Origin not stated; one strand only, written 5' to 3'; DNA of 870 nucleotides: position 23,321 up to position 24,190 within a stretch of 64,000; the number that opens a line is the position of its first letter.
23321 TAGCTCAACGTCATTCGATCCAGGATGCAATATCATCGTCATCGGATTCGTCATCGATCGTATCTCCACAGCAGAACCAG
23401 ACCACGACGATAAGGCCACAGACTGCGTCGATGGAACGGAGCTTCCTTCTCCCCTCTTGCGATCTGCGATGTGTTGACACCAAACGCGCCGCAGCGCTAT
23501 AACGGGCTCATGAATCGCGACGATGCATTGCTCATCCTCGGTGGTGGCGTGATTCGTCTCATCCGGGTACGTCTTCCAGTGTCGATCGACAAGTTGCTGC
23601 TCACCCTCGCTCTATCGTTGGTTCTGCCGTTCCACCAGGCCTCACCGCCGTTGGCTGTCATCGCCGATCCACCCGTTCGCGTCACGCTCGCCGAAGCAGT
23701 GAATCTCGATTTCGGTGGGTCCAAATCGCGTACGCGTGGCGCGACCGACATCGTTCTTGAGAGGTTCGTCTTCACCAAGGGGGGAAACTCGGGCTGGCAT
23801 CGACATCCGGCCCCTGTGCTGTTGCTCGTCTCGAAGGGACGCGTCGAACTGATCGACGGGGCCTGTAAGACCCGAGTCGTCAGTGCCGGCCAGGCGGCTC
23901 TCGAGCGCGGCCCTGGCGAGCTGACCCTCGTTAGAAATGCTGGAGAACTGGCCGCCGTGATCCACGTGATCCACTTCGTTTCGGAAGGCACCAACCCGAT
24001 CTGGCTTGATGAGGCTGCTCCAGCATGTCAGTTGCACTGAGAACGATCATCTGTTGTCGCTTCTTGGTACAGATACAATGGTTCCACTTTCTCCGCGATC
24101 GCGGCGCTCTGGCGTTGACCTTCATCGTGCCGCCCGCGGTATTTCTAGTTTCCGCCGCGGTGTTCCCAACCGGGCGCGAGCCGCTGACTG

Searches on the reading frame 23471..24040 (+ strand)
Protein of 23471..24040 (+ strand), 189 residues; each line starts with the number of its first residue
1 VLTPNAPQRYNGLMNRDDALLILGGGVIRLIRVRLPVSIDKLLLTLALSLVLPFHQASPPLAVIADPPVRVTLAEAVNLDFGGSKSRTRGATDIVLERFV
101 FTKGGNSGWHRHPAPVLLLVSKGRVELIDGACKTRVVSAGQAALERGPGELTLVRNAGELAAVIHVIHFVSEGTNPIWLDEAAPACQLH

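Call 16: search_protein_families(library=pfam, proteins=[window:23471-24040:+], max_evalue=0.001)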
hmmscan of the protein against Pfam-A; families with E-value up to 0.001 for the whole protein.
window:23471-24040:+ (189 aa): 1 family
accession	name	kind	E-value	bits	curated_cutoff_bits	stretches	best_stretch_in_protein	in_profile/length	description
PF07883.17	Cupin_2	-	0.00015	21.8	27.2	1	99-166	3-68/70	Cupin domain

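Call 56: search_protein_families(library=ncbifam, proteins=[window:23471-24040:+], max_evalue=0.001)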
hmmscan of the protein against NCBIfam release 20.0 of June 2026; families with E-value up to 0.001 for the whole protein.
window:23471-24040:+ (189 aa): 0 families
